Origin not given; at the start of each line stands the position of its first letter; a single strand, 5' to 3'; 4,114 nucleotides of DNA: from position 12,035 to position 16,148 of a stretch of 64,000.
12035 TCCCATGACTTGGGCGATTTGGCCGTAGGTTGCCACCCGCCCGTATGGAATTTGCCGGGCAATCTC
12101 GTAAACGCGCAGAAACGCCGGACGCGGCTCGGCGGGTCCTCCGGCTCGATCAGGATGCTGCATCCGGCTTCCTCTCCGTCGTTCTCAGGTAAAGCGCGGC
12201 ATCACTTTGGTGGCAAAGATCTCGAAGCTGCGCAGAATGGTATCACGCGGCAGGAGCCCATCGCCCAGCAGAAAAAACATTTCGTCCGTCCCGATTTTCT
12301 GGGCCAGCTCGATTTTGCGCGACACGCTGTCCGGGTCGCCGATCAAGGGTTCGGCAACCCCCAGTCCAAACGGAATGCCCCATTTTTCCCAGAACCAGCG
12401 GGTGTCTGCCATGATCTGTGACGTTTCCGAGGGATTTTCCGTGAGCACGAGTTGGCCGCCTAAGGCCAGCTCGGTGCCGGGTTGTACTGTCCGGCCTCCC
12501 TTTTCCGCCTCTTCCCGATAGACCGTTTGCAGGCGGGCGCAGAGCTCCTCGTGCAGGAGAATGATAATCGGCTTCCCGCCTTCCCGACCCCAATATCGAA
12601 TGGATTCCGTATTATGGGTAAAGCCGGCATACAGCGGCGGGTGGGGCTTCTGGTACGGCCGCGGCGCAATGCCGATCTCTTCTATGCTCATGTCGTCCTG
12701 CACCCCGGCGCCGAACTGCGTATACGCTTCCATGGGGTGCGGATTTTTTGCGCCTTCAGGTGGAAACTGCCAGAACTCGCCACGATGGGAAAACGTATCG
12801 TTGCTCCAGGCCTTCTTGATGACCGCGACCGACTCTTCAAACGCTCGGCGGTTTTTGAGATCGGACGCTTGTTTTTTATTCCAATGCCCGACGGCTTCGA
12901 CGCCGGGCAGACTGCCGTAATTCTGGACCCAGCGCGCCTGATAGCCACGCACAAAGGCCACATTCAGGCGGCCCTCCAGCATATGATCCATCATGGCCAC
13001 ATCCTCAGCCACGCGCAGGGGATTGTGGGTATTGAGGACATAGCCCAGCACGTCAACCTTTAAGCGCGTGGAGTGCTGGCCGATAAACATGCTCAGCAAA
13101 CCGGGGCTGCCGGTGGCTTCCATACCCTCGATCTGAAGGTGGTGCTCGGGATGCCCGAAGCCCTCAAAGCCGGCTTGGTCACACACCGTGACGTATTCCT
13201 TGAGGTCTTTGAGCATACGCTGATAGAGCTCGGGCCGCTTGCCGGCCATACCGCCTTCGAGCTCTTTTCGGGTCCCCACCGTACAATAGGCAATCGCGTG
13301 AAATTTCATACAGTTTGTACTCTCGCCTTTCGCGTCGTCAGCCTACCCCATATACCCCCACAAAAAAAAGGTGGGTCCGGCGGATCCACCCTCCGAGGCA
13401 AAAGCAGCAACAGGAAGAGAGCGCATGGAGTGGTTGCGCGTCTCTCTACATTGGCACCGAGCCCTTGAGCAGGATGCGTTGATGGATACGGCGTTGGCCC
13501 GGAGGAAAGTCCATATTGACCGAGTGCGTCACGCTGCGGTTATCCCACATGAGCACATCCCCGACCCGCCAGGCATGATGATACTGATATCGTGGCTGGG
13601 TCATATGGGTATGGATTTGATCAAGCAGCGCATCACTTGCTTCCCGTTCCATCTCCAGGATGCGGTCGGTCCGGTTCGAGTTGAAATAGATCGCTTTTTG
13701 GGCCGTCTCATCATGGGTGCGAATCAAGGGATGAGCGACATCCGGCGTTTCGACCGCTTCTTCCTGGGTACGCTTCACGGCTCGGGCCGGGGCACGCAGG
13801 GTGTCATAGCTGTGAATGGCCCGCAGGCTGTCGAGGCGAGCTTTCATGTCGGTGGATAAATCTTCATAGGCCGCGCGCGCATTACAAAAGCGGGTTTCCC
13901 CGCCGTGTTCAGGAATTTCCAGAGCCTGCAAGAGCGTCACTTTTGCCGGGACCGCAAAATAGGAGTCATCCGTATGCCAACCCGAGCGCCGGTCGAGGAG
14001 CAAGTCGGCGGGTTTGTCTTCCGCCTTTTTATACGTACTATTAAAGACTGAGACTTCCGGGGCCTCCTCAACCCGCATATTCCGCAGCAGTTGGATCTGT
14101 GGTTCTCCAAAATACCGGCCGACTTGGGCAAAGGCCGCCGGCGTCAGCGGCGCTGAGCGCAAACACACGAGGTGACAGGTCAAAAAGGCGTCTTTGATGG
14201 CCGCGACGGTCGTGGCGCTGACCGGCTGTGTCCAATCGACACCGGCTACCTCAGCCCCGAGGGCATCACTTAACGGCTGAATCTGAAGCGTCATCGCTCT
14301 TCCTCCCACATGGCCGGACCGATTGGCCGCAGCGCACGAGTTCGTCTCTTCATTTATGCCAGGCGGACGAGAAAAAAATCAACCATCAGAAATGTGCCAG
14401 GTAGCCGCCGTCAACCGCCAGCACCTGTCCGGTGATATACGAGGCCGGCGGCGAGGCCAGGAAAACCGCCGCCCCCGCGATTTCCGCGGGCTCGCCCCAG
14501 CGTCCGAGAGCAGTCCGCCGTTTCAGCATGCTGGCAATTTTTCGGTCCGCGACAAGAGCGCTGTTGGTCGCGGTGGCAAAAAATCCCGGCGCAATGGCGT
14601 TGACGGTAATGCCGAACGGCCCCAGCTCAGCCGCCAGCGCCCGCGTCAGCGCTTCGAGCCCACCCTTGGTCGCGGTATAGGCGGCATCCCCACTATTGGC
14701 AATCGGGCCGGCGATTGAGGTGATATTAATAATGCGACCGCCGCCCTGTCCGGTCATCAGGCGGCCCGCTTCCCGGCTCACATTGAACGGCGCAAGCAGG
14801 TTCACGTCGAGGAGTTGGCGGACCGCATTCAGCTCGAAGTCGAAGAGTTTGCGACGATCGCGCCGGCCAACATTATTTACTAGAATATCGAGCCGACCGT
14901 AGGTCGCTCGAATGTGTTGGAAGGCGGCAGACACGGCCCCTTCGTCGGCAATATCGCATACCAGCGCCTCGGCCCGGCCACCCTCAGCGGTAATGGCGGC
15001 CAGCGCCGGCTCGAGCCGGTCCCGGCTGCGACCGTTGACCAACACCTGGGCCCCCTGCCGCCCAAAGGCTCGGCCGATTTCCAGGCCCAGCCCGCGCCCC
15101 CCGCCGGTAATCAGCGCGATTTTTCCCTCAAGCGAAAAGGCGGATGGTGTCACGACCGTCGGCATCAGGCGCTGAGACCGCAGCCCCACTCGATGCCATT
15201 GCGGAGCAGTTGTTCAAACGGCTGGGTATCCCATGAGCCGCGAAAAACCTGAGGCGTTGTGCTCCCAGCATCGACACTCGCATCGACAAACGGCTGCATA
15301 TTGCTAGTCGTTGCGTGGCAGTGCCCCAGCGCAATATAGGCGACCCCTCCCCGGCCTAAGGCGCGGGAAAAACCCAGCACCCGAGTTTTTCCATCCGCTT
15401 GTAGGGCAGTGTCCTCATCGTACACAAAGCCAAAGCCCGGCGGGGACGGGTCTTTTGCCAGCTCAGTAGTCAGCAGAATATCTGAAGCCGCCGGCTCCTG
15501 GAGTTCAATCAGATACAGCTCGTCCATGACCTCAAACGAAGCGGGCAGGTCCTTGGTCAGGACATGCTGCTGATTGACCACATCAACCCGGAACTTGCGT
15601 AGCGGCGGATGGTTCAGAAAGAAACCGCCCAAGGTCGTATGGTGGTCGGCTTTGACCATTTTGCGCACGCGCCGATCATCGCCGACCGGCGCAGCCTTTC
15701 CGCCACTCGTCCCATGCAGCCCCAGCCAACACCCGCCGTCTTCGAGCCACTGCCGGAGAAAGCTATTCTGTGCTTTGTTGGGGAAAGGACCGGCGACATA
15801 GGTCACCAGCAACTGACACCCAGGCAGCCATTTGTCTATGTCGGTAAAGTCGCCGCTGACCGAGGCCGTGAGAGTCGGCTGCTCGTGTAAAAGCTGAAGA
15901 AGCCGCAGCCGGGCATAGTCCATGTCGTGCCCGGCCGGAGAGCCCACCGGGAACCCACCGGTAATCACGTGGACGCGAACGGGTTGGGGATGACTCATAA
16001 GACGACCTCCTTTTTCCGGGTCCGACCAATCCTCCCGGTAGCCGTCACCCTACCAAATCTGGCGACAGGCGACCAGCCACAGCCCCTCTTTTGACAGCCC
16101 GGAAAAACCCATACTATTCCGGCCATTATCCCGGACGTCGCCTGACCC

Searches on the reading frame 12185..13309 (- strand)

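Call 70: search_protein_families(library=pfam, proteins=[window:12185-13309:-], max_evalue=0.001)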
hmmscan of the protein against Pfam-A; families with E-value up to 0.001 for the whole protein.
window:12185-13309:- (374 aa): 1 family
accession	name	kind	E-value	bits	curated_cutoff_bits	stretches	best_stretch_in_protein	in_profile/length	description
PF00296.26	Bac_luciferase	-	1.3e-24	87.6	27.9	1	31-308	20-246/314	Luciferase-like monooxygenase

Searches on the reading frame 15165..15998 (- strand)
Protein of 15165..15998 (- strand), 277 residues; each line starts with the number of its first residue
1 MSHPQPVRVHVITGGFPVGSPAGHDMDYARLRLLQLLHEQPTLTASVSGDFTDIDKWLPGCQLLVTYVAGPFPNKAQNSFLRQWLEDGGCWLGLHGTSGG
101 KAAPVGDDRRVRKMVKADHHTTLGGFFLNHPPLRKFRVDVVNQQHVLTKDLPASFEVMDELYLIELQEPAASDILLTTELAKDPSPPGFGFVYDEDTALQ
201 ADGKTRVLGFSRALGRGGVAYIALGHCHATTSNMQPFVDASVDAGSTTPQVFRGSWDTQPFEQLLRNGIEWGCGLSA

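Call 70: search_protein_families(library=pfam, proteins=[window:15165-15998:-], max_evalue=0.001)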
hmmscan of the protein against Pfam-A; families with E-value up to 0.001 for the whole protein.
window:15165-15998:- (277 aa): 1 family
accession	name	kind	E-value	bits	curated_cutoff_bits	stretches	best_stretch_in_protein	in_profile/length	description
PF06283.17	ThuA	-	5.1e-14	53.5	33.4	1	50-232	42-194/209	Trehalose utilisation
